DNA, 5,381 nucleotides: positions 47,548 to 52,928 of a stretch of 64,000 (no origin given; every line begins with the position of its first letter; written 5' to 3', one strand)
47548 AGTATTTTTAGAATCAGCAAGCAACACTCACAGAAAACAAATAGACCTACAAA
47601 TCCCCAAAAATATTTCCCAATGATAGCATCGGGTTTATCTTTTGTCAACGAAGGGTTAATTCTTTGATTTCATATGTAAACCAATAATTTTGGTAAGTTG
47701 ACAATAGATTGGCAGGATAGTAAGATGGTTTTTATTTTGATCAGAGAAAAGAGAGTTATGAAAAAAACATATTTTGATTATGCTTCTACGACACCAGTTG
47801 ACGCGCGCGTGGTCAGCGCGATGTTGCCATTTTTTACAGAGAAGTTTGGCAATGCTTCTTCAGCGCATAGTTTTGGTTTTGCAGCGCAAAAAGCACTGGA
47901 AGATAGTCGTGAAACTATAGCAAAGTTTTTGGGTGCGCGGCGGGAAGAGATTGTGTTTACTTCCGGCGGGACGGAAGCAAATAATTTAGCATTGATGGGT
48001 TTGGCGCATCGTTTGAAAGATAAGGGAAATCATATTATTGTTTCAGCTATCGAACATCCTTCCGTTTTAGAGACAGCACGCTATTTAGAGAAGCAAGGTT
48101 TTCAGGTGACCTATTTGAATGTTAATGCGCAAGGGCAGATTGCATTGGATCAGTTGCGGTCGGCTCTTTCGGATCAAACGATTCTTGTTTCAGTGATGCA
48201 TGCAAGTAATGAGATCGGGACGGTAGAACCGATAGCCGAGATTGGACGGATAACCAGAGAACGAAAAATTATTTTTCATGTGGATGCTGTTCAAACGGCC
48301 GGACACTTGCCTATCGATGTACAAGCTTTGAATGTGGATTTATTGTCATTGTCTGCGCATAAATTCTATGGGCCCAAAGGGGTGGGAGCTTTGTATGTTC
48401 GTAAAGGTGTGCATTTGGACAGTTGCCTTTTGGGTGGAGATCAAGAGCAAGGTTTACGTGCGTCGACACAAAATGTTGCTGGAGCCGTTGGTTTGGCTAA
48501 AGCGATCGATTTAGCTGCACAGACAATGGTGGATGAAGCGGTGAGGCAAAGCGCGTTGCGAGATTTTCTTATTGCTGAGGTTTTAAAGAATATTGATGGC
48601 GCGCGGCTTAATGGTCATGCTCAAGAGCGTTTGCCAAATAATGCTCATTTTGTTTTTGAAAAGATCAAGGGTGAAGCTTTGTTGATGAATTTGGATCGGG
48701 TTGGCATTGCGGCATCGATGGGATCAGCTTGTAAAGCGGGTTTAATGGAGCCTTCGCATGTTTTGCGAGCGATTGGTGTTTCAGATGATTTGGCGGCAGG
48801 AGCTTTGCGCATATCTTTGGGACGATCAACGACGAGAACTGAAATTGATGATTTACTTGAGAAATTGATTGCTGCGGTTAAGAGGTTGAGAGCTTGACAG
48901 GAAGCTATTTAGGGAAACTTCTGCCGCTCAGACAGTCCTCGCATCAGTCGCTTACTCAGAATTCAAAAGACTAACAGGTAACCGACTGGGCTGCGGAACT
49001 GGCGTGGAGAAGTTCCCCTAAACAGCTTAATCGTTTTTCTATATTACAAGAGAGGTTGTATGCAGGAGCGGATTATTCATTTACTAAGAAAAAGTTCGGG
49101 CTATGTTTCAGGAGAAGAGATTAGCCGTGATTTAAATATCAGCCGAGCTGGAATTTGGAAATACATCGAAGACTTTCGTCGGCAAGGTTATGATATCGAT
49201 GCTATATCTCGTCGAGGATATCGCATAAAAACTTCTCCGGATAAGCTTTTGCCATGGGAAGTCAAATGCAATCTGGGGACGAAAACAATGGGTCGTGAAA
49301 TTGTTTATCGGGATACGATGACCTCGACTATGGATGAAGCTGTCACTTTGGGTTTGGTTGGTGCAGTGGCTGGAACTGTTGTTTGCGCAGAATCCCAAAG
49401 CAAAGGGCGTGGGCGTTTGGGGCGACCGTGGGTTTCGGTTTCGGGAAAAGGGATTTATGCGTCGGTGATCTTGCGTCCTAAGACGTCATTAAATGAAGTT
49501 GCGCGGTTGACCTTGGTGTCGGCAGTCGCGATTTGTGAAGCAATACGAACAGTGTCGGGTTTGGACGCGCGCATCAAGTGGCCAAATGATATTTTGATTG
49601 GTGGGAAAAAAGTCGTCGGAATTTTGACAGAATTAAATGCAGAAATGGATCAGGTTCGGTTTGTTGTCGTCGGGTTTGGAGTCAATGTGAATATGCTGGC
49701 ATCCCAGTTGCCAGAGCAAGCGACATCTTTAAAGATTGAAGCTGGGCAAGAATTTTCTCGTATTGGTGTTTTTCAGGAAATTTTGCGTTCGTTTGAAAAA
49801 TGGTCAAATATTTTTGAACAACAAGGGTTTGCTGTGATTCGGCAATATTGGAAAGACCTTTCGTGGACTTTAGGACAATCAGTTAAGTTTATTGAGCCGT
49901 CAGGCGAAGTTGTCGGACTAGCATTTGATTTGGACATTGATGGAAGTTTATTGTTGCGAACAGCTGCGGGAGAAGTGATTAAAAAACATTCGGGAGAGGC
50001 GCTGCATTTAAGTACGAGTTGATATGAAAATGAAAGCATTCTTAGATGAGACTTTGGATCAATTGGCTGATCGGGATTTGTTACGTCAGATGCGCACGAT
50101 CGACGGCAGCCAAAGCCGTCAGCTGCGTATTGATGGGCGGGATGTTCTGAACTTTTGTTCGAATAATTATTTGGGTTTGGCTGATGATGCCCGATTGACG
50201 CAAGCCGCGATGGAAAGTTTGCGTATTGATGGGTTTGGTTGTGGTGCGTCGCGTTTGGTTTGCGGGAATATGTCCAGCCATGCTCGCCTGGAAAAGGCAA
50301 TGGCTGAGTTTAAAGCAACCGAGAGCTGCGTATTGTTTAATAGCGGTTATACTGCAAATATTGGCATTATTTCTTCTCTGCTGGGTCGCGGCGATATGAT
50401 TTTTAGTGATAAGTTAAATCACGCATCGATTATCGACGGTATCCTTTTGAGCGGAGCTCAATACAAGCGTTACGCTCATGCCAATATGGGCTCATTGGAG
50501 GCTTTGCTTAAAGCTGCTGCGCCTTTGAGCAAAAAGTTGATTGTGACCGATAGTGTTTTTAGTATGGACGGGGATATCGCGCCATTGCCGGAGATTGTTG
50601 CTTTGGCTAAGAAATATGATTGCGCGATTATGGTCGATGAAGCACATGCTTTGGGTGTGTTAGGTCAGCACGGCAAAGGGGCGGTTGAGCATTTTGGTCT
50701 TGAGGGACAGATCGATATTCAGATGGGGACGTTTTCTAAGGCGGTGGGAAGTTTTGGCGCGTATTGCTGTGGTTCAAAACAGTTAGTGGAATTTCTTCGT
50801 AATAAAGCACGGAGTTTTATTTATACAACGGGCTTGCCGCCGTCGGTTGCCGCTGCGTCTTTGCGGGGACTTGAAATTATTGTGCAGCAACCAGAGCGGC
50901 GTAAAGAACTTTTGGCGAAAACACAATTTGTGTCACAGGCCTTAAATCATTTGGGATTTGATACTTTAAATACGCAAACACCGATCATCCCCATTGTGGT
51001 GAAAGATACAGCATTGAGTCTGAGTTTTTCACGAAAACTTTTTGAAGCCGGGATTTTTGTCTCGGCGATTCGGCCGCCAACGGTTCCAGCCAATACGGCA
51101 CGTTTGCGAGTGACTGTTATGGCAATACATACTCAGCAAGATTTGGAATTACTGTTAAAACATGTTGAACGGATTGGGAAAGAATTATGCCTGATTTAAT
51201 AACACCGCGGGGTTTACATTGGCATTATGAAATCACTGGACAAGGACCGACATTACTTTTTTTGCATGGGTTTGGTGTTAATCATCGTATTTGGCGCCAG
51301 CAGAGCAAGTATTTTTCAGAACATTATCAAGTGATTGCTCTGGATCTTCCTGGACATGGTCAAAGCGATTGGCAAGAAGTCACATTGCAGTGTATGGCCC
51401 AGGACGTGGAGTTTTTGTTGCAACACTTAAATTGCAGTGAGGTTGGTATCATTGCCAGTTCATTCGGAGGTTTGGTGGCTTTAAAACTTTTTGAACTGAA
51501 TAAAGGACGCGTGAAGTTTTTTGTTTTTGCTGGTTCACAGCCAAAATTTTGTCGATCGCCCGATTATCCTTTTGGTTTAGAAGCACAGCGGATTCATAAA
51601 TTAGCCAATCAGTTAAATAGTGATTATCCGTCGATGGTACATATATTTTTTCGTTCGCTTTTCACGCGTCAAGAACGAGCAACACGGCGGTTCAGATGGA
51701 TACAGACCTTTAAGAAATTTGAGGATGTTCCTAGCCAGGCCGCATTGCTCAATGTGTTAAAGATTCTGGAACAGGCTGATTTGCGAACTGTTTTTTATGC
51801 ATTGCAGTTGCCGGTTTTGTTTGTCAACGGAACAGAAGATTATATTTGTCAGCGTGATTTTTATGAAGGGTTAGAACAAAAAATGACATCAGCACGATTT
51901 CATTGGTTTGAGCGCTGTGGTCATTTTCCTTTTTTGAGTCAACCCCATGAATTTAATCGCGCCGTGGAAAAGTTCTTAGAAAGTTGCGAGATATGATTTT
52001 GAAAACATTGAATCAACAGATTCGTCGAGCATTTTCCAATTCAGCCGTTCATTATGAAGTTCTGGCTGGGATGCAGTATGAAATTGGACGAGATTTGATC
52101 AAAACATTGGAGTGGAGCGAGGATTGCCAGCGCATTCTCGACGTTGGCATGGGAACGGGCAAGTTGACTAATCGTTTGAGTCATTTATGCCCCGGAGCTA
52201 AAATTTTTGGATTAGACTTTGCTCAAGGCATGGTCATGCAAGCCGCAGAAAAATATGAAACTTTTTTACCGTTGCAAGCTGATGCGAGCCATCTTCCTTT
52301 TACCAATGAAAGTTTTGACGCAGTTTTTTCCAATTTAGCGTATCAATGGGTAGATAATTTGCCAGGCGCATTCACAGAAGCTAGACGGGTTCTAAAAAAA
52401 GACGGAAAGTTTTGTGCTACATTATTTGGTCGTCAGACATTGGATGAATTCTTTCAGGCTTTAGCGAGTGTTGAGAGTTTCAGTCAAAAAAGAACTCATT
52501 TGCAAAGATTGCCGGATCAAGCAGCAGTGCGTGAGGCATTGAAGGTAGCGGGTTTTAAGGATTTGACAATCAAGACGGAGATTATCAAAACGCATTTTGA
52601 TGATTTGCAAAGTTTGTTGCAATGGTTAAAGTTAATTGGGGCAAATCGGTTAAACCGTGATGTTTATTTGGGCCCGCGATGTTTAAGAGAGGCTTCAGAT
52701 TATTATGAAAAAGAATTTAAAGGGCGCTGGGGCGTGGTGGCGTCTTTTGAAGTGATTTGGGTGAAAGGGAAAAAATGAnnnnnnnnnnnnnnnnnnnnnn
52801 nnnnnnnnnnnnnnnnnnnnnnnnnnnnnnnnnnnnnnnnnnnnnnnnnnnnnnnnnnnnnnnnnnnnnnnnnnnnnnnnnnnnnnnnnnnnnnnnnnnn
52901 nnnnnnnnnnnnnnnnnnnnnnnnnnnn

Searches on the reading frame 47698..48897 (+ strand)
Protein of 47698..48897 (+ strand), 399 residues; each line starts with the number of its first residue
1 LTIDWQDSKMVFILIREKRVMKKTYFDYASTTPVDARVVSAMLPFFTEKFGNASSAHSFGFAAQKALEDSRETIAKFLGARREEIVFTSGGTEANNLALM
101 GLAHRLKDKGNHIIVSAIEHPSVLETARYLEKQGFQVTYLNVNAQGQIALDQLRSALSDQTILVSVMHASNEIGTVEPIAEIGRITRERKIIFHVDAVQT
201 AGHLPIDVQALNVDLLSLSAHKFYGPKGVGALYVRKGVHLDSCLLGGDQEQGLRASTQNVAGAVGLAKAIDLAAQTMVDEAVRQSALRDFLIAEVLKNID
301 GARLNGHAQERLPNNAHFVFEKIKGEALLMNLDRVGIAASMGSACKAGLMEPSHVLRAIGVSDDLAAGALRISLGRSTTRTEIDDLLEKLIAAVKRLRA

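Call 7: search_protein_families(library=pfam, proteins=[window:47698-48897:+], max_evalue=0.001)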
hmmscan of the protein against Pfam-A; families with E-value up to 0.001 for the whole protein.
window:47698-48897:+ (399 aa): 3 families
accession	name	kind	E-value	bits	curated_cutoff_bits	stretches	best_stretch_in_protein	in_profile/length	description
PF00266.25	Aminotran_5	-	1.1e-91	308.1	21.5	1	24-386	1-371/371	Aminotransferase class-V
PF01212.27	Beta_elim_lyase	-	1.7e-09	37.8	27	1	71-197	38-169/288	Beta-eliminating lyase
PF01053.26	Cys_Met_Meta_PP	-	8.8e-06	25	27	1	72-224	59-200/381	Cys/Met metabolism PLP-dependent enzyme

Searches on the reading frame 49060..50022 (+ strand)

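Call 7: search_protein_families(library=pfam, proteins=[window:49060-50022:+], max_evalue=0.001)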
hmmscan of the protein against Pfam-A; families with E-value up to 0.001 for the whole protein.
window:49060-50022:+ (320 aa): 4 families
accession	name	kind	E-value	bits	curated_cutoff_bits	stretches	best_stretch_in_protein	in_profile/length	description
PF03099.24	BPL_LplA_LipB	-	2.4e-19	70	21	1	102-209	21-133/133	Biotin/lipoate A/B protein ligase family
PF08279.18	HTH_11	-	7.2e-15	55.1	25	1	2-55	2-55/55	HTH domain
PF16917.10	BPL_LplA_LipB_2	-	1.9e-09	37.7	27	1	126-265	36-182/183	Biotin/lipoate A/B protein ligase family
PF02237.23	BPL_C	-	6.9e-07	29.5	21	1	270-315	1-46/48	Biotin protein ligase C terminal domain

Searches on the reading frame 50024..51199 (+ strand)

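Call 7: search_protein_families(library=pfam, proteins=[window:50024-51199:+], max_evalue=0.001)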
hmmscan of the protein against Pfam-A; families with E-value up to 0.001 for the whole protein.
window:50024-51199:+ (391 aa): 4 families
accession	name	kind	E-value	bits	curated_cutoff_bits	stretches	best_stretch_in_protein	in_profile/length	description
PF00155.27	Aminotran_1_2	-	3.3e-62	211.2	19.7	1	40-380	2-360/361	Aminotransferase class I and II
PF01053.26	Cys_Met_Meta_PP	-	9.2e-08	31.5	27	1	86-213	54-181/381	Cys/Met metabolism PLP-dependent enzyme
PF01276.26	OKR_DC_1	-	1.5e-05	24.4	27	1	94-209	77-207/417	Orn/Lys/Arg decarboxylase, major domain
PF00266.25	Aminotran_5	-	0.00031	20.3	21.5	1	91-210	50-180/371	Aminotransferase class-V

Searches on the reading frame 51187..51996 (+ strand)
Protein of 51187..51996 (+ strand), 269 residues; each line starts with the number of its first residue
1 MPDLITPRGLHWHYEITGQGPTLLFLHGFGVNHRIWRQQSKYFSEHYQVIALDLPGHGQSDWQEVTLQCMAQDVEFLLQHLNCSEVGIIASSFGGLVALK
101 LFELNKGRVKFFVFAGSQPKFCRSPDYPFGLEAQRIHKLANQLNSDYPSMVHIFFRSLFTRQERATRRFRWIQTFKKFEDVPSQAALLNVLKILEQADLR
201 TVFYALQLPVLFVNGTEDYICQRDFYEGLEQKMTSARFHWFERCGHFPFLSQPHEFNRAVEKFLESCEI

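Call 7: search_protein_families(library=pfam, proteins=[window:51187-51996:+], max_evalue=0.001)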
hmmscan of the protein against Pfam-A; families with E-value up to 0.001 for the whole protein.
window:51187-51996:+ (269 aa): 4 families
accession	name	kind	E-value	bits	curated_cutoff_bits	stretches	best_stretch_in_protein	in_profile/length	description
PF00561.26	Abhydrolase_1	-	4.8e-24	85.8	25.8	1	21-251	1-243/245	alpha/beta hydrolase fold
PF12697.13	Abhydrolase_6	-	1.7e-23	84.8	26.3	1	23-259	1-217/217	Alpha/beta hydrolase family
PF12146.15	Hydrolase_4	-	5.6e-12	45.9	27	1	23-246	7-232/239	Serine aminopeptidase, S33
PF03959.19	FSH1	-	0.0006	20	21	0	203-247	154-201/211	Serine hydrolase (FSH1)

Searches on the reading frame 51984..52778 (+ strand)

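Call 7: search_protein_families(library=pfam, proteins=[window:51984-52778:+], max_evalue=0.001)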
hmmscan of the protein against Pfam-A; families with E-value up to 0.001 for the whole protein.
window:51984-52778:+ (264 aa): 7 families
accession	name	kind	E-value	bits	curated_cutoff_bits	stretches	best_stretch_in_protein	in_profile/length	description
PF08241.18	Methyltransf_11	-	9.8e-23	81.1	21.2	1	52-144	1-94/95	Methyltransferase domain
PF13649.12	Methyltransf_25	-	8.9e-20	71.6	27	1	51-141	1-97/97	Methyltransferase domain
PF13847.12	Methyltransf_31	-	1.5e-14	54.3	27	1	49-165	5-127/145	Methyltransferase domain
PF08242.18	Methyltransf_12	-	3.5e-12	47.3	30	1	52-143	1-98/98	Methyltransferase domain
PF01209.24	Ubie_methyltran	-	1.4e-11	44.6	20.1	1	17-159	13-165/233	ubiE/COQ5 methyltransferase family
PF13489.12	Methyltransf_23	-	2e-09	37.8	27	1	30-194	5-162/164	Methyltransferase domain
PF01728.25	FtsJ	-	0.00012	22.4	24.1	0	47-167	21-157/181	FtsJ-like methyltransferase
